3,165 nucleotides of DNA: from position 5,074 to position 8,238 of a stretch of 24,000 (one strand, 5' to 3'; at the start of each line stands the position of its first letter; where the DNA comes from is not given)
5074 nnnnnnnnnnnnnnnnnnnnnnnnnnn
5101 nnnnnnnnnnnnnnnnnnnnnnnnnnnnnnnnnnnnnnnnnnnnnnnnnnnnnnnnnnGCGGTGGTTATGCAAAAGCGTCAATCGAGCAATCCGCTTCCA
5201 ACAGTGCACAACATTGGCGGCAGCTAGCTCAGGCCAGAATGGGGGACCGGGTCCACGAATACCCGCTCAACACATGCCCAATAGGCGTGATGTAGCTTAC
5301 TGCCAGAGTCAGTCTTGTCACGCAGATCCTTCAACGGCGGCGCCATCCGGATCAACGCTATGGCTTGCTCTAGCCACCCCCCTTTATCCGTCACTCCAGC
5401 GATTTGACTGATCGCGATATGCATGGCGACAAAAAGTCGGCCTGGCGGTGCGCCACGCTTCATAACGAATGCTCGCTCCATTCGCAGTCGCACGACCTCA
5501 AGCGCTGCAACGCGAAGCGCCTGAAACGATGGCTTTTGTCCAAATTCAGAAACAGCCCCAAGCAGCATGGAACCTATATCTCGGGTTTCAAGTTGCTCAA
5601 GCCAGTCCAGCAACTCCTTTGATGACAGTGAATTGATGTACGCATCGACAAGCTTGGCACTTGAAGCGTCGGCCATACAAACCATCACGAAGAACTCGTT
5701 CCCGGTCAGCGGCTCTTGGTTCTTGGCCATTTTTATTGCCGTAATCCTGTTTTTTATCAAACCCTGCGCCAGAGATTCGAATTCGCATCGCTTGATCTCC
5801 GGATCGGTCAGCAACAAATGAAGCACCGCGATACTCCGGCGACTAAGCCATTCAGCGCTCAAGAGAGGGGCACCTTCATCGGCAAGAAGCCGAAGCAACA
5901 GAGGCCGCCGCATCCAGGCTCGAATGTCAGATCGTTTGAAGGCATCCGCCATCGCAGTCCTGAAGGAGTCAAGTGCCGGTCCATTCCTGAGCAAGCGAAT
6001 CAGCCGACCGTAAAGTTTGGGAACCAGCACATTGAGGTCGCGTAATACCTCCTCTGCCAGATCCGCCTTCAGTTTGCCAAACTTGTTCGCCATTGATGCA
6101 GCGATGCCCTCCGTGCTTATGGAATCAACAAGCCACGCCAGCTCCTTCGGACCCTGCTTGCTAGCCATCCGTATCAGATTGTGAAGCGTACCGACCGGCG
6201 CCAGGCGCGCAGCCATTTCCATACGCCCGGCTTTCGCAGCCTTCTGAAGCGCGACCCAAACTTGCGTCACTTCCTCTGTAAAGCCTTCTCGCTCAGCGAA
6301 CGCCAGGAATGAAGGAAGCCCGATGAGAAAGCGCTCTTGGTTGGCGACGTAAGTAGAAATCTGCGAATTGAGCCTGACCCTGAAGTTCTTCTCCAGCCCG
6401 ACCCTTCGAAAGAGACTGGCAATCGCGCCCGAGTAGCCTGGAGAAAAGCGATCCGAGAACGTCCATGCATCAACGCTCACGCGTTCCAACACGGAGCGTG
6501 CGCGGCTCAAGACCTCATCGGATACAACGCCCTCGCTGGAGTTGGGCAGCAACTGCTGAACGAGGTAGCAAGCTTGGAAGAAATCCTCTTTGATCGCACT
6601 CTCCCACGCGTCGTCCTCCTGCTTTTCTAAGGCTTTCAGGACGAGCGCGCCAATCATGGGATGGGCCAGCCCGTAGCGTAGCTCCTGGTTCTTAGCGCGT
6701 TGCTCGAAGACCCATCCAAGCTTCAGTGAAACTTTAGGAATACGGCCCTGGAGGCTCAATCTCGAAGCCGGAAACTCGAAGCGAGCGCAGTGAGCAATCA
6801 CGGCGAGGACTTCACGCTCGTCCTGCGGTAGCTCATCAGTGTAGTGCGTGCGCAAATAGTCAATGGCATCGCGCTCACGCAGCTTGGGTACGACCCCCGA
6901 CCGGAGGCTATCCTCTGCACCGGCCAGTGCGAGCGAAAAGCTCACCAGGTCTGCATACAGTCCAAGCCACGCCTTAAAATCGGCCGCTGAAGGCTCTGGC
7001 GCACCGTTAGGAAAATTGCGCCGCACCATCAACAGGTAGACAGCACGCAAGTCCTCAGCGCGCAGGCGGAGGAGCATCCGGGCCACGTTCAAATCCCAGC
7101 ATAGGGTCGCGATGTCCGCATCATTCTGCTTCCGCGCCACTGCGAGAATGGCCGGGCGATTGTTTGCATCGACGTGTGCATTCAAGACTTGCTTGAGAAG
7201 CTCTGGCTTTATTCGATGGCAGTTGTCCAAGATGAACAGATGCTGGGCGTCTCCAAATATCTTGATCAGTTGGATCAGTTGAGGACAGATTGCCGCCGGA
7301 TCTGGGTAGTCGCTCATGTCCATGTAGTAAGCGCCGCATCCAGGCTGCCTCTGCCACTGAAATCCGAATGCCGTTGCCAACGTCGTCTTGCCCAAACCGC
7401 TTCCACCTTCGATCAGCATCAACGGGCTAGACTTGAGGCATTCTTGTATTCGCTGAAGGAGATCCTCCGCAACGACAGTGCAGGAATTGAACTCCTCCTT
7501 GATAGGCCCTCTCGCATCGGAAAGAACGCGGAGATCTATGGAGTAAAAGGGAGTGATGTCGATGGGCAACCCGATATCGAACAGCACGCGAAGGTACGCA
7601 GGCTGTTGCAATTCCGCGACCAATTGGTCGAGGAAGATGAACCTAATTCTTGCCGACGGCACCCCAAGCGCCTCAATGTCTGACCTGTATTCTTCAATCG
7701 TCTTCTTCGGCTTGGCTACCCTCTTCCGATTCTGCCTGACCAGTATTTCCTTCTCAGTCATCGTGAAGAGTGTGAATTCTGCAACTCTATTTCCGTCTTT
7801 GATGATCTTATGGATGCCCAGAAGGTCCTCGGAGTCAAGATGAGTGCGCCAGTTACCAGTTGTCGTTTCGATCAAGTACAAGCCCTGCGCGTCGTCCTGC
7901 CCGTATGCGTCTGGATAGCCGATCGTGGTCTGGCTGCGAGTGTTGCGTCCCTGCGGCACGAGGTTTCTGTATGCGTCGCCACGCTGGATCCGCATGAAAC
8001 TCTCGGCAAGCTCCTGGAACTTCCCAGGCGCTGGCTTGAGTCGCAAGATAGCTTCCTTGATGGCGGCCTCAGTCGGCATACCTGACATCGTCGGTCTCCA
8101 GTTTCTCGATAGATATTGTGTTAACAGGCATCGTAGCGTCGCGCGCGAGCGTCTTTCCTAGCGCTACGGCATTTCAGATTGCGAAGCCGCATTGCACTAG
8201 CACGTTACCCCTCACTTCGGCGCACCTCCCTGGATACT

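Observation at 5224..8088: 954-aa tripartite STAND/NLR-like NTPase: candidate stand-alone Avs/bNACHT-like immune sensor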

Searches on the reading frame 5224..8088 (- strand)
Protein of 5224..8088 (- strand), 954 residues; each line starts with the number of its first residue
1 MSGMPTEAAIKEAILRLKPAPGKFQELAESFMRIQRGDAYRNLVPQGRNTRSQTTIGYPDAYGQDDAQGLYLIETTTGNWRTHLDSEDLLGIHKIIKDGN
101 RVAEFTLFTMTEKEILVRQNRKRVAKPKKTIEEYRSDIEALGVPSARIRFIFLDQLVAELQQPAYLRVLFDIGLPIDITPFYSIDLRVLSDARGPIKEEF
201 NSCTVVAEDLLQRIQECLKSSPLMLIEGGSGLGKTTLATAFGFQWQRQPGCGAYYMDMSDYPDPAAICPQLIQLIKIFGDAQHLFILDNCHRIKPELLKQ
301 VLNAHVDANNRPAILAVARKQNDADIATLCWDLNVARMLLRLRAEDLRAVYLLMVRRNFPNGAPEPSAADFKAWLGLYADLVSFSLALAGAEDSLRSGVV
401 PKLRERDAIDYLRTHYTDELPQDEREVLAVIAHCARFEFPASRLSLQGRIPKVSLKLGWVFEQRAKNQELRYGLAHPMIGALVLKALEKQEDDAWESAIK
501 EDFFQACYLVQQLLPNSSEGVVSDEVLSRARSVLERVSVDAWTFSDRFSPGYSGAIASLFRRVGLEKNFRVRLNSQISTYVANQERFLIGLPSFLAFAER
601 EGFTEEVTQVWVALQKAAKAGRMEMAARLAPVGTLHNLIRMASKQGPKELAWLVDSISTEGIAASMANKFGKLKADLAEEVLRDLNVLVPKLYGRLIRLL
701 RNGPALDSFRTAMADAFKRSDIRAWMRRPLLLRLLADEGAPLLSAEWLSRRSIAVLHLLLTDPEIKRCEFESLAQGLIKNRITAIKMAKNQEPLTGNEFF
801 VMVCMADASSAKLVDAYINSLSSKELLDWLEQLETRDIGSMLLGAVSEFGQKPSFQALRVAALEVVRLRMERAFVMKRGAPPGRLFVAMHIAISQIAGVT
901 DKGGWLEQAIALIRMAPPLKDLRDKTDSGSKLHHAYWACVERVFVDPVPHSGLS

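Call 4: search_protein_families(library=pfam, proteins=[window:5224-8088:-], max_evalue=1)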
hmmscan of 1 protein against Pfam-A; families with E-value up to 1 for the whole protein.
window:5224-8088:- (954 aa): 8 families
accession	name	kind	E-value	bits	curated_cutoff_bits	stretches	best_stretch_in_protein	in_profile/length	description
PF13401.12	AAA_22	-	0.0005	20.8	27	1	222-275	6-58/130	AAA domain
PF25199.1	nSTAND_NTPase5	-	0.0016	18.7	34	1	196-320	14-134/145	Novel STAND NTPase 5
PF05729.18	NACHT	-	0.017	15.4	26.7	1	224-249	3-28/167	NACHT domain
PF20720.3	nSTAND3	-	0.017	15.3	27.2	1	209-247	5-43/155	Novel STAND NTPase 3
PF13191.12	AAA_16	-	0.028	15.4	32.6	1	210-252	12-52/167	AAA ATPase domain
PF01695.23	IstB_IS21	-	0.076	12.9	24.1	1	225-260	96-130/238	IstB-like ATP binding protein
PF13173.12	AAA_14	-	0.16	12.4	27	1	222-309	3-88/129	AAA domain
PF00158.32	Sigma54_activat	-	0.24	11.5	20.2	1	208-244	9-45/168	Sigma-54 interaction domain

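Call 5: search_protein_families(library=padloc, proteins=[window:5224-8088:-], max_evalue=1)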
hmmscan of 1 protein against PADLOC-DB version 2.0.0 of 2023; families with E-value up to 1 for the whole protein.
window:5224-8088:- (954 aa): 3 families
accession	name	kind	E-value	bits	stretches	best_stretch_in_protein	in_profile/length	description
PDLC04790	PDC-S01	-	0.00037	17.3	1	207-313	13-108/422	-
PDLC04140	mad8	-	0.006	14.1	1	209-293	15-86/314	mads_8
PDLC00914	TRIP13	-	0.031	11.7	1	212-253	62-103/302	TRIP13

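Call 6: search_protein_families(library=ncbifam, proteins=[window:5224-8088:-], max_evalue=1)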
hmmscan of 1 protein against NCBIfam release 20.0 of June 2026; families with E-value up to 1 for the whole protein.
window:5224-8088:- (954 aa): 5 families
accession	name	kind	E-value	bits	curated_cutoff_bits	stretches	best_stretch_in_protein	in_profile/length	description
NF038214.1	IS21_help_AAA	equivalog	0.0087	15.8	200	1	220-260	89-128/232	IS21-like element helper ATPase IstB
TIGR03819.1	heli_sec_ATPase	hypoth_equivalog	0.038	13.2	373.15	1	184-240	142-197/340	TadA family conjugal transfer-associated ATPase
NF001154.0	PRK00149.3-3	equivalog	0.046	12.7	410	1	214-259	142-188/462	chromosomal replication initiator protein DnaA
NF005115.0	PRK06547.1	equivalog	0.053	12.9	173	1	218-246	12-40/172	hypothetical protein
NF052665.1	CC0731_fam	equivalog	0.098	12.5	130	0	598-632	14-47/74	CC0731 family SpdR-regulated protein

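Call 8: find_homologous_proteins(query=window:5224-8088:-)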
Query window:5224-8088:- (954 aa): 4 proteins with E <= 0.001 among 8000 candidates.
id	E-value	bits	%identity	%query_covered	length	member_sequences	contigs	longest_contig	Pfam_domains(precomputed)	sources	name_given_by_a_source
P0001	0.0e+0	2144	100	100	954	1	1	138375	-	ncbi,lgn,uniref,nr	ncbi:hypothetical protein [Rhodanobacter sp. A1T4]|uniref:hypothetical protein n=1 Tax=Rhodanobacter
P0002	2.1e-252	858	45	99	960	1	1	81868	-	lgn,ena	-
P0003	4.1e-249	847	45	99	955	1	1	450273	-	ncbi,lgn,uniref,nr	ncbi:hypothetical protein [Aquitalea aquatica]|uniref:AAA+ ATPase domain-containing protein n=1 Tax=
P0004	1.4e-15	75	25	53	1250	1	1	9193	-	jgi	jgi:hypothetical protein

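Call 11: search_solved_structures(query=A1, max_evalue=1, show_alignments=2)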
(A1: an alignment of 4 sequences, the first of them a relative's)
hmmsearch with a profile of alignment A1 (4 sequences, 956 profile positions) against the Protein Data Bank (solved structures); distinct sequences matched with E-value up to 1: 5.
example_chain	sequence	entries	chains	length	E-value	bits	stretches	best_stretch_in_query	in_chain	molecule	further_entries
6o1w_A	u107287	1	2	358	0.14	13.3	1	196-256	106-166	DNA translocase coupling protein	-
6o1x_A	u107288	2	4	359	0.14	13.3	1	196-256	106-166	DNA translocase coupling protein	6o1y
6o1z_A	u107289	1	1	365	0.15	13.2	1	196-256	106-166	DNA translocase coupling protein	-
3uie_A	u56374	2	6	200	0.44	11.7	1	213-255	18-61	Adenylyl-sulfate kinase 1, chloroplastic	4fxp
4wia_A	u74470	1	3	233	0.82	10.8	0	202-253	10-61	Putative flagella-related protein H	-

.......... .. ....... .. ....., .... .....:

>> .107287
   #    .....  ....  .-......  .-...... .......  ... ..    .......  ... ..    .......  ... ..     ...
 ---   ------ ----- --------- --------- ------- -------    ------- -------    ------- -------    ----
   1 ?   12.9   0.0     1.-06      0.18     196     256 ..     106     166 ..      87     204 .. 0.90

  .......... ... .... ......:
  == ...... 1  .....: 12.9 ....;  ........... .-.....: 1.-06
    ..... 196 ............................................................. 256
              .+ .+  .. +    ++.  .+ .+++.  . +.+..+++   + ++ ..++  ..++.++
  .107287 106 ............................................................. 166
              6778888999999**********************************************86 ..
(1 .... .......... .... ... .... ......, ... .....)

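Call 14: find_encoding_contigs(protein=P0003, flank=10000, max_places=3)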
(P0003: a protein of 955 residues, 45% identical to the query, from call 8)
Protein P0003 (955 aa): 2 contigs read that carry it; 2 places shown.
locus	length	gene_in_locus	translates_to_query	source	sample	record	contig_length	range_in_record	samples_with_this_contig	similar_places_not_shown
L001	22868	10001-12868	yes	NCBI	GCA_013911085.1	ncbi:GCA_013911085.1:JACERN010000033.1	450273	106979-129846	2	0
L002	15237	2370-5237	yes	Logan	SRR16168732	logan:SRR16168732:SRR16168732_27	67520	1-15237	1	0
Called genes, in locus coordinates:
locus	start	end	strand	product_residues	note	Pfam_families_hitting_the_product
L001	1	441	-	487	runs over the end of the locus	PF06097:DUF945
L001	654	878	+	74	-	-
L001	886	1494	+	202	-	PF07894:SACK1 (faint), PF13091:PLDc_2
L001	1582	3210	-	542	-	PF12729:4HB_MCP_1, PF00672:HAMP, PF00015:MCPsignal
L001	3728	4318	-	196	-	PF00857:Isochorismatase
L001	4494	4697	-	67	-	PF00313:CSD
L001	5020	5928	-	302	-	PF00126:HTH_1, PF03466:LysR_substrate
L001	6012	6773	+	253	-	PF01925:TauE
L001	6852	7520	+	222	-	PF02798:GST_N, PF13417:GST_N_3, PF13409:GST_N_2, PF14497:GST_C_3 (weak), PF00043:GST_C (weak)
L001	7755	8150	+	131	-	-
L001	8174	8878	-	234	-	PF00497:SBP_bac_3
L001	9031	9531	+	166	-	PF04073:tRNA_edit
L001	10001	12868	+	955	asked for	-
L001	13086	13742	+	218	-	PF08722:Tn7_TnsA-like_N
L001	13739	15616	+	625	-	PF09299:Mu-transpos_C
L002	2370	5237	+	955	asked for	-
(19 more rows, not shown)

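Call 15: find_encoding_contigs(protein=P0002, flank=10000, max_places=3)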
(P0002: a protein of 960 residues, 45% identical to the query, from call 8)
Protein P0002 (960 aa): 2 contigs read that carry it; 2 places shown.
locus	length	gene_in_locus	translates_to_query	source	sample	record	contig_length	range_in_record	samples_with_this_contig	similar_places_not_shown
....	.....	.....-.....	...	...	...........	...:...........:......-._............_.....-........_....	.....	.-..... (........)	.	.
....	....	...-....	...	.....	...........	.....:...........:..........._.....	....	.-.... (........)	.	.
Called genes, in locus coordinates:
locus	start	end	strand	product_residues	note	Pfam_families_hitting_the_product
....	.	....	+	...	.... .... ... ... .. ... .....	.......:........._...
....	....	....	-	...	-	-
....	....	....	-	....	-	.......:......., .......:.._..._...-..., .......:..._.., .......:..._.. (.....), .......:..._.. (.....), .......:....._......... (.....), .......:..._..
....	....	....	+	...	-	-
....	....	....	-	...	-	-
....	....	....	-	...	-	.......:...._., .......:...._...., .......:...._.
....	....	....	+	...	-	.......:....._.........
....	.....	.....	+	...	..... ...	-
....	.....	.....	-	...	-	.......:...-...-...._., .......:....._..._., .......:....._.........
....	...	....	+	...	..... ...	-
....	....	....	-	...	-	?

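Call 16: find_encoding_contigs(protein=P0004, flank=10000, max_places=3)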
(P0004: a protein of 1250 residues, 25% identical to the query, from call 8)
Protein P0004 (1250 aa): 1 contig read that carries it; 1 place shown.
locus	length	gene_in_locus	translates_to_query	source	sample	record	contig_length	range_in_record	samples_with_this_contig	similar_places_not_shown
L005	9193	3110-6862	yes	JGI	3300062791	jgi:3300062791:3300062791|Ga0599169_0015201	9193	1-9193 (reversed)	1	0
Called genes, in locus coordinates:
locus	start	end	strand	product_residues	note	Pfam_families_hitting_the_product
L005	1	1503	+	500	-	?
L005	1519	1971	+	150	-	PF00583:Acetyltransf_1, PF13673:Acetyltransf_10, PF13508:Acetyltransf_7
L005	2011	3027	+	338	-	PF16884:ADH_N_2, PF00107:ADH_zinc_N, PF13602:ADH_zinc_N_2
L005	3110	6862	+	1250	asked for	-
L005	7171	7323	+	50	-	-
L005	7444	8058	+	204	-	PF02798:GST_N, PF13417:GST_N_3, PF13409:GST_N_2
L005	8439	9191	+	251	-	?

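Call 17: find_encoding_contigs(protein=P0001, flank=10000, max_places=3)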
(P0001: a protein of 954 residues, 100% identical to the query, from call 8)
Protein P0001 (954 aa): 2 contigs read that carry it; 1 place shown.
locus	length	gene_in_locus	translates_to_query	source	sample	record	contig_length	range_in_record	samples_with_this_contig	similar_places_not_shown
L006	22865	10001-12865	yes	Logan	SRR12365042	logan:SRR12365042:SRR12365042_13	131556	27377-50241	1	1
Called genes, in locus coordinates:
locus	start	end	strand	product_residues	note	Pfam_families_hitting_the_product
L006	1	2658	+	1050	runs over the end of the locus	PF00873:ACR_tran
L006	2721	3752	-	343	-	PF00248:Aldo_ket_red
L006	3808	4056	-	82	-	-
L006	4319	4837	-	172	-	PF13628:DUF4142, PF03713:DUF305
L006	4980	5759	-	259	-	PF00561:Abhydrolase_1, PF12697:Abhydrolase_6, PF12146:Hydrolase_4 (faint)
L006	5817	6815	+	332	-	PF12852:Cupin_6, PF00165:HTH_AraC, PF12833:HTH_18, PF13404:HTH_AsnC-type (faint), PF00165:HTH_AraC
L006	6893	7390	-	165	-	-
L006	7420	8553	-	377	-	PF01494:FAD_binding_3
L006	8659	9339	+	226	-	PF00440:TetR_N (weak), PF02909:TetR_C_1 (weak)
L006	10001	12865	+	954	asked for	-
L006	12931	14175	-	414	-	-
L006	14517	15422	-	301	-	PF11185:DUF2971 (faint)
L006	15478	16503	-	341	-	PF14022:DUF4238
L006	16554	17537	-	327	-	-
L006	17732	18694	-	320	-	PF11185:DUF2971 (weak)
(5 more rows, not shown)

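Call 20: search_protein_families(library=pfam, alignment_id=A1, max_evalue=1)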
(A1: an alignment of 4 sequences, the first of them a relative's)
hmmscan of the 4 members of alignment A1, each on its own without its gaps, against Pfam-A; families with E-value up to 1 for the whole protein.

A. member 1, P0001 (954 aa): 8 families
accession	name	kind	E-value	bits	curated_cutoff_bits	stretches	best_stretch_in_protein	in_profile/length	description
PF13401.12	AAA_22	-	0.0005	20.8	27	1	222-275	6-58/130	AAA domain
PF25199.1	nSTAND_NTPase5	-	0.0016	18.7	34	1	196-320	14-134/145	Novel STAND NTPase 5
PF05729.18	NACHT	-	0.017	15.4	26.7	1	224-249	3-28/167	NACHT domain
PF20720.3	nSTAND3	-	0.017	15.3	27.2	1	209-247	5-43/155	Novel STAND NTPase 3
PF13191.12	AAA_16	-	0.028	15.4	32.6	1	210-252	12-52/167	AAA ATPase domain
PF01695.23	IstB_IS21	-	0.076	12.9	24.1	1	225-260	96-130/238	IstB-like ATP binding protein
PF13173.12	AAA_14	-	0.16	12.4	27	1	222-309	3-88/129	AAA domain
PF00158.32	Sigma54_activat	-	0.24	11.5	20.2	1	208-244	9-45/168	Sigma-54 interaction domain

B. families by the number of members that match (of 4 scanned): 13 families
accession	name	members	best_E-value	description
PF20720.3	nSTAND3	4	0.00028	Novel STAND NTPase 3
PF13401.12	AAA_22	3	0.0005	AAA domain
PF05729.18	NACHT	3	0.014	NACHT domain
PF25199.1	nSTAND_NTPase5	2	0.0016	Novel STAND NTPase 5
PF13191.12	AAA_16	2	0.024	AAA ATPase domain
PF13173.12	AAA_14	2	0.082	AAA domain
PF10215.14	Ost4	1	0.0035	Oligosaccaryltransferase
PF08608.17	Wyosine_form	1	0.0036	Wyosine base formation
PF01656.29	CbiA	1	0.014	CobQ/CobB/MinD/ParA nucleotide binding domain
PF08682.16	DUF1780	1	0.051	Putative endonuclease, protein of unknown function (DUF1780)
PF01695.23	IstB_IS21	1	0.076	IstB-like ATP binding protein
PF13481.12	AAA_25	1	0.093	AAA domain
PF00158.32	Sigma54_activat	1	0.24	Sigma-54 interaction domain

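Call 24: search_protein_representatives(alignment_id=A1)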
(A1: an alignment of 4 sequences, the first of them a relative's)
Query: 4 sequences, 956 profile positions. Proteins with E-value up to 0.001 (for the whole library): 598; up to 1e-10: 372; up to 1e-30: 218. The best 150 are listed.
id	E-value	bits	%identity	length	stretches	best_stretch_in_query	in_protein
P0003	0.0e+00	1668.7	-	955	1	1-954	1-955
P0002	0.0e+00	1627.6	-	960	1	1-955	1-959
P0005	0.0e+00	1013.4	-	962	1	1-946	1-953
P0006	6.2e-181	620.2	-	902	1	1-869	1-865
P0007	3.6e-171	587.9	-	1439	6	5-729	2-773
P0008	6.3e-170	583.8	-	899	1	1-843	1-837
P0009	1.7e-156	539.3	-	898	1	1-869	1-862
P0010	3.8e-130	452.1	-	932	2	4-614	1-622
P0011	7.3e-120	418.1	-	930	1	1-830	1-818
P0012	1.7e-119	416.8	-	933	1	1-632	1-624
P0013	2.4e-119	416.4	-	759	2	9-662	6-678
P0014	3.3e-118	412.6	-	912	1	4-737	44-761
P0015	5.2e-118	411.9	-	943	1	1-877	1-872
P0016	1.7e-115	403.6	-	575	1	4-508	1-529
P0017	5.2e-114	398.7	-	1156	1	7-950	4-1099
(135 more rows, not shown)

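Call 26: search_protein_families(library=pfam, alignment_id=A2, max_evalue=0.001)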
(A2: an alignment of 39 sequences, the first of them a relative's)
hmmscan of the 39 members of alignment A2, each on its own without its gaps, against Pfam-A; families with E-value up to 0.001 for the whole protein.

A. member 1, P0001 (954 aa): 1 family
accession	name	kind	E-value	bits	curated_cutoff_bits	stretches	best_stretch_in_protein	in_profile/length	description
PF13401.12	AAA_22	-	0.0005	20.8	27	0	222-275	6-58/130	AAA domain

B. families by the number of members that match (of 39 scanned): 20 families
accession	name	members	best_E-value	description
PF25199.1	nSTAND_NTPase5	11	4.7e-08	Novel STAND NTPase 5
PF20720.3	nSTAND3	5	2e-05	Novel STAND NTPase 3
PF13401.12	AAA_22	3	3.4e-05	AAA domain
PF05729.18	NACHT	3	0.00014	NACHT domain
PF13173.12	AAA_14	2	6.2e-06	AAA domain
PF01048.26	PNP_UDP_1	1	1.1e-12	Phosphorylase superfamily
PF16156.12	DUF4864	1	2.9e-11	Domain of unknown function (DUF4864)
PF20926.3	Htt_N-HEAT_1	1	9.1e-10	Huntingtin, N-terminal HEAT 1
PF13676.11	TIR_2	1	5e-09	TIR domain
PF03321.19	GH3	1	3.6e-07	GH3 family N-terminal domain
PF13289.12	SIR2_2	1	2.5e-06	SIR2-like domain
PF09168.15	PepX_N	1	0.00027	X-Prolyl dipeptidyl aminopeptidase PepX, N-terminal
PF22738.1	NNH7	1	0.0003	NACHT N-terminal Helical domain 7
PF24883.2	NPHP3_N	1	0.00043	Nephrocystin 3, N-terminal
PF01637.24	ATPase_2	1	0.00045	ATPase domain predominantly from Archaea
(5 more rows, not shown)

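Call 27: find_homologous_proteins(query=A2, max_evalue=0.00001)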
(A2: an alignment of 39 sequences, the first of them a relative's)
Query A2 (39 sequences) (954 aa, profile of the alignment): 2 proteins with E <= 0.00001 among 8000 candidates.
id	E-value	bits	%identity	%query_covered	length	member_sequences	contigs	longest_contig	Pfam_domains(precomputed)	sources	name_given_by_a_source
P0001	6.9e-252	857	100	100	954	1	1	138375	-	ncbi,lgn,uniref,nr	ncbi:hypothetical protein [Rhodanobacter sp. A1T4]|uniref:hypothetical protein n=1 Tax=Rhodanobacter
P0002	9.3e-248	844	45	99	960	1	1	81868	-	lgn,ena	-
